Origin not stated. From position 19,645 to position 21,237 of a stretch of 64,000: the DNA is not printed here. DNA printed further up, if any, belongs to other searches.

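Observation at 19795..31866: Metal signature around the NRPS genes: a HupE/UreJ gene leads the synthetase operon, and a His-rich protein and TonB receptor lie downstream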

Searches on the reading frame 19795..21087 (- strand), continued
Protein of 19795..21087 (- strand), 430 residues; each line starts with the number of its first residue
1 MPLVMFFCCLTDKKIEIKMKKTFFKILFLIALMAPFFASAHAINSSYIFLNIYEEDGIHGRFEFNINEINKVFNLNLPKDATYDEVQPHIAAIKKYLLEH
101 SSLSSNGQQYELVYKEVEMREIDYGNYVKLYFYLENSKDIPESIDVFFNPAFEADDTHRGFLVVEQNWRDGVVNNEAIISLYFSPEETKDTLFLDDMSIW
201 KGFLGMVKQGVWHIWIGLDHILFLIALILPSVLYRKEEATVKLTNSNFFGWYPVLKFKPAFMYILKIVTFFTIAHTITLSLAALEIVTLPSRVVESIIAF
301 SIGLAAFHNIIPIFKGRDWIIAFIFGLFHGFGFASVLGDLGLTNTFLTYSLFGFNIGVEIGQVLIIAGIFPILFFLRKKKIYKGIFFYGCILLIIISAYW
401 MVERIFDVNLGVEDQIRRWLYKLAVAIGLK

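Call 32: search_protein_families(library=pfam, proteins=[L002:7018-8640:+, L002:8618-9694:-, L005:9111-9899:+, L001:7008-8648:-, L001:5351-7003:+, L017:7621-8313:+], max_evalue=0.01)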
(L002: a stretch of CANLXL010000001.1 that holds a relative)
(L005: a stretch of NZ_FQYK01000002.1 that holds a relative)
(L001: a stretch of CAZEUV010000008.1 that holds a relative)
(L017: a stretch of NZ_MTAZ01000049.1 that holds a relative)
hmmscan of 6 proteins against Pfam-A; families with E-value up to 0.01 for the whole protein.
L002:7018-8640:+ (540 aa): 0 families

L002:8618-9694:- (358 aa): 1 family
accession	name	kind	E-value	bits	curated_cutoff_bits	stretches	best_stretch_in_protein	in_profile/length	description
PF02423.21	OCD_Mu_crystall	-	1.2e-61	208.8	24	1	23-321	13-308/314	Ornithine cyclodeaminase/mu-crystallin family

L005:9111-9899:+ (262 aa): 1 family
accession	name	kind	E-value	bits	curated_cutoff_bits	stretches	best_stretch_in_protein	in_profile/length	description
PF05721.19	PhyH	-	1.2e-28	101.3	22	1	10-227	1-212/213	Phytanoyl-CoA dioxygenase (PhyH)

L001:7008-8648:- (546 aa): 0 families

L001:5351-7003:+ (550 aa): 0 families

L017:7621-8313:+ (230 aa): 0 families

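Call 41: search_protein_families(library=pfam, proteins=[L010:5271-9422:-, L010:11303-15952:+, L010:15959-18364:+, L011:11137-15111:+, L002:11193-14129:+, L002:14135-14926:+, L002:14923-16884:+, L002:16918-19344:+], max_evalue=0.001)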
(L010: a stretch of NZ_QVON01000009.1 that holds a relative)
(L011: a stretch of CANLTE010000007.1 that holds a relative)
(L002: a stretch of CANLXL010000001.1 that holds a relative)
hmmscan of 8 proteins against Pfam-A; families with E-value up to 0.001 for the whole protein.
L010:5271-9422:- (1383 aa): 5 families
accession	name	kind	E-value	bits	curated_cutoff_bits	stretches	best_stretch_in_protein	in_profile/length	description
PF00501.34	AMP-binding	-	7.1e-69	232.9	29.9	1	464-811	1-383/384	AMP-binding enzyme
PF00668.25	Condensation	-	8.4e-64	216.4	30.6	1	9-444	5-455/456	Condensation domain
PF00550.31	PP-binding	-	4.6e-12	46.5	20.8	1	1311-1373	3-67/67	Phosphopantetheine attachment site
PF06508.19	QueC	-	2.8e-06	27.4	22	1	961-1034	2-75/210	Queuosine biosynthesis protein QueC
PF13193.12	AMP-binding_C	-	5.9e-05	24.4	24.5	0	1235-1280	29-76/76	AMP-binding enzyme C-terminal domain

L010:11303-15952:+ (1549 aa): 4 families
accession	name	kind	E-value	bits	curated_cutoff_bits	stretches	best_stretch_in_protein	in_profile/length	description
PF00668.25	Condensation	-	6e-153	510.2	30.6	2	28-469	4-455/456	Condensation domain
PF00501.34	AMP-binding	-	9e-69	232.5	29.9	1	492-837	3-384/384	AMP-binding enzyme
PF00550.31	PP-binding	-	2.3e-12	47.4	20.8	1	1009-1067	3-64/67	Phosphopantetheine attachment site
PF13193.12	AMP-binding_C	-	0.00021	22.6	24.5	1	896-977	1-76/76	AMP-binding enzyme C-terminal domain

L010:15959-18364:+ (801 aa): 3 families
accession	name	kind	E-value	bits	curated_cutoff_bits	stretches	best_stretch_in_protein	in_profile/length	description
PF00668.25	Condensation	-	3e-67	227.8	30.6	1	11-435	3-443/456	Condensation domain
PF00975.26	Thioesterase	-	3.6e-13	50.7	26.4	1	563-796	2-222/226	Thioesterase domain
PF00550.31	PP-binding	-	2.5e-11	44.1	20.8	1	474-538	1-67/67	Phosphopantetheine attachment site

L011:11137-15111:+ (1324 aa): 5 families
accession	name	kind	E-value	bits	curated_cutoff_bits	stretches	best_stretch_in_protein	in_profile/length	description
PF00668.25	Condensation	-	1.7e-97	327.5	30.6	1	31-472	4-454/456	Condensation domain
PF00501.34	AMP-binding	-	3.8e-74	250.2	29.9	1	499-838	6-383/384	AMP-binding enzyme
PF00550.31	PP-binding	-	4.3e-17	62.6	20.8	1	1001-1062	3-67/67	Phosphopantetheine attachment site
PF00975.26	Thioesterase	-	2.3e-14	54.6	26.4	1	1086-1320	2-223/226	Thioesterase domain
PF13193.12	AMP-binding_C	-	8.3e-09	36.7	24.5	1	898-972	1-76/76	AMP-binding enzyme C-terminal domain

L002:11193-14129:+ (978 aa): 2 families
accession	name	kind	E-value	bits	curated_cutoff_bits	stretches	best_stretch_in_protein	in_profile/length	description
PF00668.25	Condensation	-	3.7e-95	319.7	30.6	1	36-476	5-454/456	Condensation domain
PF00501.34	AMP-binding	-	1.3e-76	258.3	29.9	1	504-845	7-384/384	AMP-binding enzyme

L002:14135-14926:+ (263 aa): 0 families

L002:14923-16884:+ (653 aa): 2 families
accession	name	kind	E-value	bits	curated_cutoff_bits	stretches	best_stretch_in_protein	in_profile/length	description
PF00668.25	Condensation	-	2.2e-63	215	30.6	1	198-635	2-451/456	Condensation domain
PF00550.31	PP-binding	-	5.3e-14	52.7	20.8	1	121-181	1-64/67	Phosphopantetheine attachment site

L002:16918-19344:+ (808 aa): 3 families
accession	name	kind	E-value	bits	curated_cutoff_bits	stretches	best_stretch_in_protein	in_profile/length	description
PF00668.25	Condensation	-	5.3e-70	236.8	30.6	1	13-426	3-439/456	Condensation domain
PF00975.26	Thioesterase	-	2.2e-14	54.7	26.4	1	559-669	2-114/226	Thioesterase domain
PF00550.31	PP-binding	-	1.5e-12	48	20.8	1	469-531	2-67/67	Phosphopantetheine attachment site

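Call 54: find_encoding_contigs(protein=P0042, flank=10000, max_places=1)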
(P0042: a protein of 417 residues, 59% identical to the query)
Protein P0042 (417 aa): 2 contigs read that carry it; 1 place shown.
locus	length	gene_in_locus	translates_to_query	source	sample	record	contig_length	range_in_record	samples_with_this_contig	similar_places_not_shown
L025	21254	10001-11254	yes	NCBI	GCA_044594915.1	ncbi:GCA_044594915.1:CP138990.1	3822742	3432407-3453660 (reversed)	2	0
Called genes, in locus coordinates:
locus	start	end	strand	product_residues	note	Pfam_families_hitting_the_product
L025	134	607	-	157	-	-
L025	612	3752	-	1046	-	PF00668:Condensation, PF00501:AMP-binding, PF13193:AMP-binding_C (faint), PF00550:PP-binding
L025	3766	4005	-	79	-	PF00550:PP-binding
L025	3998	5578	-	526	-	PF00501:AMP-binding, PF13193:AMP-binding_C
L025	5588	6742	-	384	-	PF02771:Acyl-CoA_dh_N, PF02770:Acyl-CoA_dh_M, PF00441:Acyl-CoA_dh_1, PF08028:Acyl-CoA_dh_2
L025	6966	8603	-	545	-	-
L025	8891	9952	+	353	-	PF02423:OCD_Mu_crystall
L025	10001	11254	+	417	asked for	PF13795:HupE_UreJ_2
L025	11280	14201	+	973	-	PF00668:Condensation, PF00501:AMP-binding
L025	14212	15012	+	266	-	PF27704:GuanidinoAc_N-MeTrfase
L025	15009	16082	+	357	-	PF00550:PP-binding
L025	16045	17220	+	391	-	PF00668:Condensation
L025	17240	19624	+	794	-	PF00668:Condensation, PF00550:PP-binding, PF00975:Thioesterase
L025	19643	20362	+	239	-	PF22624:AASDHPPT_N, PF01648:ACPS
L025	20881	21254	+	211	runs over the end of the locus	PF00027:cNMP_binding, PF13545:HTH_Crp_2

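Call 55: find_encoding_contigs(protein=P0076, flank=10000, max_places=1)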
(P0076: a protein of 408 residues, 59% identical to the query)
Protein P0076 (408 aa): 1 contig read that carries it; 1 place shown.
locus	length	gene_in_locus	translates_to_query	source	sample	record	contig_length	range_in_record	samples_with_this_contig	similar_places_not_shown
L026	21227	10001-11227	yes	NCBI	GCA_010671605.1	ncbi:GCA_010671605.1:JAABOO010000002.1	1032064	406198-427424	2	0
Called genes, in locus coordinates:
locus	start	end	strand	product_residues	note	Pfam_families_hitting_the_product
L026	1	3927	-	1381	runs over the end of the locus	PF00668:Condensation, PF00501:AMP-binding, PF06508:QueC (weak), PF00550:PP-binding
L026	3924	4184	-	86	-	PF00550:PP-binding (weak)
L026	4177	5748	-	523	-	PF00501:AMP-binding, PF13193:AMP-binding_C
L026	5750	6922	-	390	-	PF02771:Acyl-CoA_dh_N, PF02770:Acyl-CoA_dh_M, PF00441:Acyl-CoA_dh_1, PF08028:Acyl-CoA_dh_2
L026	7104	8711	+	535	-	-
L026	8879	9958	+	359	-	PF02423:OCD_Mu_crystall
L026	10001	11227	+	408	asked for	PF13795:HupE_UreJ_2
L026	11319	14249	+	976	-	PF00668:Condensation, PF00501:AMP-binding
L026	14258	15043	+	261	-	PF27704:GuanidinoAc_N-MeTrfase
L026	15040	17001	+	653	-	PF00550:PP-binding, PF00668:Condensation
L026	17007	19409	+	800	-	PF00668:Condensation, PF00550:PP-binding, PF00975:Thioesterase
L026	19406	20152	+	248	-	PF22624:AASDHPPT_N, PF01648:ACPS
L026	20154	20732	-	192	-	PF12766:Pyridox_oxase_2 (weak), PF01243:PNPOx_N, PF10590:PNP_phzG_C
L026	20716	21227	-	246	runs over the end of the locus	PF00149:Metallophos, PF12850:Metallophos_2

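Call 58: find_related_loci(query=A2, collection=metagenome_contigs, flank=8000)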
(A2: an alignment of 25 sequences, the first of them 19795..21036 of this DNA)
Query A2 (413 aa) in metagenome_contigs; peptide patterns used: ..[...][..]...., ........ (x = any residue, [..] = any of these).
600 stretches matched a pattern (row limit reached: there are more); 575 encode a relative of the query (tblastn E <= 1e-3); the best 80 are kept; 80 distinct loci.
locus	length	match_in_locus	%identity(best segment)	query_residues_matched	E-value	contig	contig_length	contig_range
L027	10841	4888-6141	57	2-413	4e-160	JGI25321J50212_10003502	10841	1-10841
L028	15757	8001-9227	59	2-413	3e-159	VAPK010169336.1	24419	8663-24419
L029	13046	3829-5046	57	5-413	9e-154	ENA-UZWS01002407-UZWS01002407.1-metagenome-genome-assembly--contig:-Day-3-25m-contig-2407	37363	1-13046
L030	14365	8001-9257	53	2-413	6e-143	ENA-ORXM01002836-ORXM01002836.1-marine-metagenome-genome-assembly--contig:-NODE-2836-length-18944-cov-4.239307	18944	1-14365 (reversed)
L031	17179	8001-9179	52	1-393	3e-121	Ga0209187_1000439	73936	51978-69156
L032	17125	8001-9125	53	21-394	3e-120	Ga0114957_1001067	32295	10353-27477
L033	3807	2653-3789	51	18-393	2e-121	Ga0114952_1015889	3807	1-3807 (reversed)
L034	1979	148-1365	49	18-413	1e-124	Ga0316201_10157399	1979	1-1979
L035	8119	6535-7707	51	1-393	2e-107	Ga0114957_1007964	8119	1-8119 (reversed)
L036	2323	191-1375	44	1-404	5e-108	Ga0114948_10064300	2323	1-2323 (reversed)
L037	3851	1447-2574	44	9-393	1e-103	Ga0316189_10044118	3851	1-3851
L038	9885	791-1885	46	18-393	1e-99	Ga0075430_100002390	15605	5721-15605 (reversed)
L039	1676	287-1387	44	18-395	4e-105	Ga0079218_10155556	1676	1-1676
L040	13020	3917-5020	43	21-395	2e-97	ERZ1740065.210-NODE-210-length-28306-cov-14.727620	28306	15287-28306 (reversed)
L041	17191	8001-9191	47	4-402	4e-112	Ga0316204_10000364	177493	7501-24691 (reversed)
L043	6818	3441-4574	43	6-392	4e-86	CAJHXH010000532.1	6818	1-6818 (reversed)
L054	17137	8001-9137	35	1-390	3e-72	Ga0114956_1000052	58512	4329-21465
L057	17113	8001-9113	38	4-392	6e-72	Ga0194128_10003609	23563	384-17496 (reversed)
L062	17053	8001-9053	37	24-393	2e-59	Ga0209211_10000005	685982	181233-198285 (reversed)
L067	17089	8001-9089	36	11-392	4e-53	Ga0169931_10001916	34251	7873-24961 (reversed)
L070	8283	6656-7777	32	2-393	4e-45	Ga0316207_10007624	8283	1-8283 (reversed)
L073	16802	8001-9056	36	23-393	1e-58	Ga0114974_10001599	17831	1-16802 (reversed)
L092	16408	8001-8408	37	193-350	7e-18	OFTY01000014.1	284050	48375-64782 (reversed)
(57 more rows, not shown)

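Call 61: predict_structure(alignment_id=A2)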
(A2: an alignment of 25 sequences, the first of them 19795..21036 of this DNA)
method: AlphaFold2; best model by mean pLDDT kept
length: 413 residues; sequences in the alignment: 25
mean_pLDDT: 75.2   pTM: 0.64
mean pLDDT of the five models: 75.2, 73.9, 73.2, 70.8, 70.0
residues with pLDDT >= 90: 48; 70-90: 224; 50-70: 131; < 50: 10
segments of 3 or more residues with pLDDT < 50: 18-24
pLDDT, mean of each block of 10 residues (from residue 1): 75 62 59 80 89 90 89 92 89 89 76 88 84 85 82 63 81 80 79 74 73 71 56 75 83 74 63 61 65 60 68 61 59 78 85 86 78 76 69 68 75 55
secondary structure, 60 per line:
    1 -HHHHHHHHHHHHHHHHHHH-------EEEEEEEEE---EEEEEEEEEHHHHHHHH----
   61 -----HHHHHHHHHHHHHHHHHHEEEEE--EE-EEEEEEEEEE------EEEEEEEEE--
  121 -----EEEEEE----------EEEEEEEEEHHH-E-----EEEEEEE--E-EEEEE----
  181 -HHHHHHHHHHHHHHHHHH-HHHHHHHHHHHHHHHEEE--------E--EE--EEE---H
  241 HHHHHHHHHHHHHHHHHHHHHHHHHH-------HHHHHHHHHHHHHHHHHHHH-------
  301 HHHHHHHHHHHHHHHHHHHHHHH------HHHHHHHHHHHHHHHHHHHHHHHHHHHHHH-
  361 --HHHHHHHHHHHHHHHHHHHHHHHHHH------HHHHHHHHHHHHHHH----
elements in order: H2-20 E28-36 E40-48 H49-56 H66-83 E84-88 E94-103 E110-118 E126-131 E142-150 E161-167 E172-176 H182-199 H201-215 E216-218 E234-236 H240-266 H274-293 H301-323 H330-359 H363-388 H395-409

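Call 64: fold_search(model_id=the predicted structure, library=pdb)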
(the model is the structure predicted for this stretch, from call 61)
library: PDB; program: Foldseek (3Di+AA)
matches with E <= 10: 1027; with E <= 0.001: 3
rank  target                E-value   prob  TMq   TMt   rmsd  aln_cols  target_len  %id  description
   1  8f1b_F                1.3e-04  1.00  0.24  0.58   5.6       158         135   15  Structure of zinc-bound ZrgA deletion 124-184 from Vibrio cholerae (released 2023-01-18)
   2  8ezw_C                4.7e-04  1.00  0.22  0.54   6.2       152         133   14  Structure of Apo ZrgA deletion 124-184 from Vibrio cholerae (released 2023-01-18)
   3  9gce                  5.9e-04  1.00  0.26  0.57   6.2       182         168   13  Ang-1 domain of the HupE/UreJ-2 protein from Rhodobacteraceae bacterium RbAng-1a with Cu bound (released 2025-09-10)
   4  8f1b_A                2.0e-03  1.00  0.23  0.56   6.1       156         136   14  Structure of zinc-bound ZrgA deletion 124-184 from Vibrio cholerae (released 2023-01-18)
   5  8f1b_C                2.9e-03  1.00  0.23  0.52   6.3       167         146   11  Structure of zinc-bound ZrgA deletion 124-184 from Vibrio cholerae (released 2023-01-18)
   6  8ezw_A                4.1e-03  1.00  0.22  0.53   5.9       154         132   13  Structure of Apo ZrgA deletion 124-184 from Vibrio cholerae (released 2023-01-18)
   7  9ll1                  8.2e-02  0.93  0.21  0.22   9.6       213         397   12  Cryo-EM structure of G6PT1 in complex with Chlorogenic acid (released 2025-12-31)
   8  4aps_A                9.5e-02  0.41  0.17  0.16  11.0       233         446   13  Crystal structure of a POT family peptide transporter in an inward open conformation. (released 2012-06-13)
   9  9udv_A                9.9e-02  0.93  0.25  0.22   8.9       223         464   14  Cryo-EM structure of the human G6P transporter SLC37A2 in the presence of G6P with an asymmetric conformation. (released 2025-11-05)
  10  5oxp                  1.1e-01  0.44  0.19  0.17  11.8       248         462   15  PepTSt in occluded conformation with phosphate ion bound (released 2018-02-21)
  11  8uby                  1.2e-01  0.80  0.20  0.20   9.5       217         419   11  Choline-bound FLVCR1 (released 2024-03-27)
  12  6e9n_A                1.3e-01  0.92  0.23  0.23   8.5       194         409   13  E. coli D-galactonate:proton symporter in the inward open form (released 2019-05-22)
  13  5oxo                  1.4e-01  0.80  0.23  0.21  16.1       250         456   11  PepTSt apo structure (released 2018-02-21)
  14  5oxq                  1.4e-01  0.75  0.21  0.19  16.4       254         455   11  PepTSt in complex with HEPES (300 mM) (released 2018-02-21)
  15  9ugy                  1.5e-01  0.77  0.21  0.21   9.9       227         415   15  Cryo-EM Structure of G6PT1 bound with GlcN6P (released 2026-01-07)
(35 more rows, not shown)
